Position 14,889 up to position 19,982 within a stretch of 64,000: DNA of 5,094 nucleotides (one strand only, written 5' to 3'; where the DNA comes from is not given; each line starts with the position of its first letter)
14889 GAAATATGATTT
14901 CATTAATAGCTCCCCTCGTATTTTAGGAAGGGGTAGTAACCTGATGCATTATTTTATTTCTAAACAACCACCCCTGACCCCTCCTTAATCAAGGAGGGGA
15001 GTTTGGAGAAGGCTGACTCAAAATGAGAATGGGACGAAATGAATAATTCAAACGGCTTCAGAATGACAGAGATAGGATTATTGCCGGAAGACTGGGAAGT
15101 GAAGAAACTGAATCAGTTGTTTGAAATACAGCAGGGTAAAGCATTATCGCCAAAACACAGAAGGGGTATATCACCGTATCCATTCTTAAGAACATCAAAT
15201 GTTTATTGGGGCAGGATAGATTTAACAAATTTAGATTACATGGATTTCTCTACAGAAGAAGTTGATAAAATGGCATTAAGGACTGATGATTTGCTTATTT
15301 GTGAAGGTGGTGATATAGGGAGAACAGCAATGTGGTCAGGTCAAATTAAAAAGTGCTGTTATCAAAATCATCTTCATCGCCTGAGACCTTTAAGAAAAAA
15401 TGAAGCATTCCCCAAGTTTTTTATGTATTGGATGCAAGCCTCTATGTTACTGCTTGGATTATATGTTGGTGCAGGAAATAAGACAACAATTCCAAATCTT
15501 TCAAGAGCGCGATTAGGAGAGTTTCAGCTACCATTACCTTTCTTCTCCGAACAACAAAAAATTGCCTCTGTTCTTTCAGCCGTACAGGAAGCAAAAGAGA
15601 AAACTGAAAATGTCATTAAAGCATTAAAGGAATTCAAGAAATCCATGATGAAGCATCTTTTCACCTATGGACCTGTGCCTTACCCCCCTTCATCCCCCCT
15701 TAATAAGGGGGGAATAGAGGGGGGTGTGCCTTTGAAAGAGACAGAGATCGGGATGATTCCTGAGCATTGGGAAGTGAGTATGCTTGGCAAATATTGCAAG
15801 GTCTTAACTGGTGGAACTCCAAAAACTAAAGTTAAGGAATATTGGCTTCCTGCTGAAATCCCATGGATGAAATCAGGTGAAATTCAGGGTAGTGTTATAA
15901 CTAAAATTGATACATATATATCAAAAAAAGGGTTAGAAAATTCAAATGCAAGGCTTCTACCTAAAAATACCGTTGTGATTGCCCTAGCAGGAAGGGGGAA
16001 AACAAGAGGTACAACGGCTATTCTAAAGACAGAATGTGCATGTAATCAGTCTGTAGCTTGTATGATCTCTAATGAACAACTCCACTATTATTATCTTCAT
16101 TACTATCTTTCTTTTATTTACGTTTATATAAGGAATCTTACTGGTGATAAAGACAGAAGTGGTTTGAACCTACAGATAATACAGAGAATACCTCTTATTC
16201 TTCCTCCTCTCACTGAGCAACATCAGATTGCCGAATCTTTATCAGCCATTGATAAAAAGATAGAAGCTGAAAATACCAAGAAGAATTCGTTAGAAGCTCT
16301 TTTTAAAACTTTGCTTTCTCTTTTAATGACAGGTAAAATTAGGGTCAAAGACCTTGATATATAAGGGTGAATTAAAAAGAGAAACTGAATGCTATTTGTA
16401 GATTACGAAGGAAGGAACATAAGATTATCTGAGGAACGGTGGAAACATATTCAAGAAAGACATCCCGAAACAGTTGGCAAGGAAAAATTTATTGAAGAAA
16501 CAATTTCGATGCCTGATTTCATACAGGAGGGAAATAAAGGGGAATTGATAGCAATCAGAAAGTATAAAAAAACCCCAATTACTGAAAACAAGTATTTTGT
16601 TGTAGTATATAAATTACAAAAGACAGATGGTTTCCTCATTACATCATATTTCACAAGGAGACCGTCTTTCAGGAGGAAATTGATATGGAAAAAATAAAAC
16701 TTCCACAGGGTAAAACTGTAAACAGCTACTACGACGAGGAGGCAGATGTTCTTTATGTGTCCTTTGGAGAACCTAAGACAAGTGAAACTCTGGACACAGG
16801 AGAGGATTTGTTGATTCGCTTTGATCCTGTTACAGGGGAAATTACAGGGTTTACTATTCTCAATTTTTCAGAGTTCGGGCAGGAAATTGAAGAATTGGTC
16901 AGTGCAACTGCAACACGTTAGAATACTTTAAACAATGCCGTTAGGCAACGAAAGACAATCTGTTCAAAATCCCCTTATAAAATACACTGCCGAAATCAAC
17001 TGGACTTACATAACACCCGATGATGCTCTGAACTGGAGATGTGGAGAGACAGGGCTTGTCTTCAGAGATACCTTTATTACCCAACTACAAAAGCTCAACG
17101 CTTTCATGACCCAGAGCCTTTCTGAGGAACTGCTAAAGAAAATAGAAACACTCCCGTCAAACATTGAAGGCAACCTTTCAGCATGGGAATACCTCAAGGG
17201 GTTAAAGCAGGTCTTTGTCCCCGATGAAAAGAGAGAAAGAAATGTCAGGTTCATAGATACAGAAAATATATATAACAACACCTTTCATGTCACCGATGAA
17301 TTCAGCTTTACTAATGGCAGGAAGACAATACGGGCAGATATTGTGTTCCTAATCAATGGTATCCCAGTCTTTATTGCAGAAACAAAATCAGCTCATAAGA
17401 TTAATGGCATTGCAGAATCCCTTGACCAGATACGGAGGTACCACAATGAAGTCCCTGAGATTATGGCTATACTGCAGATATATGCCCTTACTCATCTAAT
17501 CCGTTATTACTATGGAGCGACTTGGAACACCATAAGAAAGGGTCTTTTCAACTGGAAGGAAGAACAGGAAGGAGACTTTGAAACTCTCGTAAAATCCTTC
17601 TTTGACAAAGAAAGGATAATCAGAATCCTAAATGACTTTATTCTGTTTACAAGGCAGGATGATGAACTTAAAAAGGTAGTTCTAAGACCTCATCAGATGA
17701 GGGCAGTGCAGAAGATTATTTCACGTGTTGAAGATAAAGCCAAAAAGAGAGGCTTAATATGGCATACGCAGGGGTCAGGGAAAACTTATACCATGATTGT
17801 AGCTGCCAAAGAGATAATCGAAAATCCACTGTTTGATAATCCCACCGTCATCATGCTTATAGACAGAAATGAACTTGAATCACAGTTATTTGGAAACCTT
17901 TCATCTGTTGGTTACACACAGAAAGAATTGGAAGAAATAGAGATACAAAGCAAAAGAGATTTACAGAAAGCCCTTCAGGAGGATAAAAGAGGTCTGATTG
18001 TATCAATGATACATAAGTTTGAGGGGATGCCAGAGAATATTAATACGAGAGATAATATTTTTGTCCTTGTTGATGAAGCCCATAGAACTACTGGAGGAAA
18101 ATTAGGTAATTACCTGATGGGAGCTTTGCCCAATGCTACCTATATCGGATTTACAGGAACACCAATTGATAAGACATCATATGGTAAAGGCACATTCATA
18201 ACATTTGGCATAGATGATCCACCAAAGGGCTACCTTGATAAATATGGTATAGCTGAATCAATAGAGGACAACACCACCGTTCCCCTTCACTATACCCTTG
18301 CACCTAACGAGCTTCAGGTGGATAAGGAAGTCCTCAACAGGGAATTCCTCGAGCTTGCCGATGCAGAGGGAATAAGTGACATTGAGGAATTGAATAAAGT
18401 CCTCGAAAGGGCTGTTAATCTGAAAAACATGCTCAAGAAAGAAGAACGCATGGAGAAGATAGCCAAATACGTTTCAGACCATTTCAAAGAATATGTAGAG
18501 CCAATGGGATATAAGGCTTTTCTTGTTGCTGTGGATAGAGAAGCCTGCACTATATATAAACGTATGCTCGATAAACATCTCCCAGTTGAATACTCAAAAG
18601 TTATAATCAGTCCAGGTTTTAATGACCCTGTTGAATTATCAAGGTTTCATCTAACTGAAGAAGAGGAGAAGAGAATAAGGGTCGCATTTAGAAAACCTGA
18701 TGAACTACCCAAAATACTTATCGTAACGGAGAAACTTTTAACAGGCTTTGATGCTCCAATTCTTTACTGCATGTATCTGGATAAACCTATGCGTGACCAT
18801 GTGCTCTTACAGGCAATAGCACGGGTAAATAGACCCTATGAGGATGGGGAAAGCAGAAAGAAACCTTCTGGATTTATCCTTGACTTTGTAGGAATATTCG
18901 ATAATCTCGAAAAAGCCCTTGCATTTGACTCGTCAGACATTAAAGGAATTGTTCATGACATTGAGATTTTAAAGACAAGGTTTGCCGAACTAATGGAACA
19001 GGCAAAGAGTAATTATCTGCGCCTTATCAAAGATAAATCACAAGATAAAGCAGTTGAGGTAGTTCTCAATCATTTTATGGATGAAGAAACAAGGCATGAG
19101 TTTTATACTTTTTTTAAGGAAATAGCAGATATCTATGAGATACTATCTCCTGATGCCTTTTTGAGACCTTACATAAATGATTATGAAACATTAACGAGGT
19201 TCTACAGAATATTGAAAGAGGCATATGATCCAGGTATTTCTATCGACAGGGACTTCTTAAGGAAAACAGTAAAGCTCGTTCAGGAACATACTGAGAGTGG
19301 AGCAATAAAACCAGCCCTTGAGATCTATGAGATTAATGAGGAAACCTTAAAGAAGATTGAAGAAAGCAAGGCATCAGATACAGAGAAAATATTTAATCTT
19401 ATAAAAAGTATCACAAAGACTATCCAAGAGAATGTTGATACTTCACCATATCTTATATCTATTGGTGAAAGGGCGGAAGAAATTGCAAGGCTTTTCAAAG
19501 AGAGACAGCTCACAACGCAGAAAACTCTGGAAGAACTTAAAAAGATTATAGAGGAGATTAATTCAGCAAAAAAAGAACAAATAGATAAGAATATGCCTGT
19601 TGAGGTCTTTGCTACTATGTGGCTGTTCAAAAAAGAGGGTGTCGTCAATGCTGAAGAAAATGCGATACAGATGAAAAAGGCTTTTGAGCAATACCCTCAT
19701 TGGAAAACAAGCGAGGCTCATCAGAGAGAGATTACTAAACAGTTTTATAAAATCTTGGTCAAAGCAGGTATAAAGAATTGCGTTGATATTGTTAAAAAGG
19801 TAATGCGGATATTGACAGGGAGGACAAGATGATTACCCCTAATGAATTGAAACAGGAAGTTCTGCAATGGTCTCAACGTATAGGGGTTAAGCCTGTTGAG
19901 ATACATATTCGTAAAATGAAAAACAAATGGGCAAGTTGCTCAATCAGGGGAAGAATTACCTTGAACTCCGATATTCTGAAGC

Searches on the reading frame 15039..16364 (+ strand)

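Call 61: search_protein_families(library=pfam, proteins=[window:15039-16364:+], max_evalue=0.000001)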
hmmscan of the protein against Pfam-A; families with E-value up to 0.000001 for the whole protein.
window:15039-16364:+ (441 aa): 1 family
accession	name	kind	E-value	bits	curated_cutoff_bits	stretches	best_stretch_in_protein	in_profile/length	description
PF01420.25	Methylase_S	-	2.4e-49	168.2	22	2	241-419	1-167/168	Type I restriction modification DNA specificity domain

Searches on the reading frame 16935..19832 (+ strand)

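Call 62: search_protein_families(library=pfam, proteins=[window:16935-19832:+], max_evalue=0.000001)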
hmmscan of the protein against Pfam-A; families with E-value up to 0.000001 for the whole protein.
window:16935-19832:+ (965 aa): 5 families
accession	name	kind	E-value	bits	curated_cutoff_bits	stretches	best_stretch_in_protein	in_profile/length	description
PF18766.7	SWI2_SNF2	-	8.2e-63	212.4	26.7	1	253-476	1-213/221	SWI2/SNF2 ATPase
PF04313.20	HSDR_N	-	1e-27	97.7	25.1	1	5-196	3-192/198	Type I restriction enzyme R protein N terminus (HSDR_N)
PF04851.21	ResIII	-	9.6e-24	84.6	22.5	1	248-411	2-163/164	Type III restriction enzyme, res subunit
PF22679.2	T1R_D3-like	-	2.1e-17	64.4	27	1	581-651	89-156/158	Type I restriction enzyme subunit R domain 3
PF00270.35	DEAD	-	3.3e-07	30.6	26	1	252-411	2-161/167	DEAD/DEAH box helicase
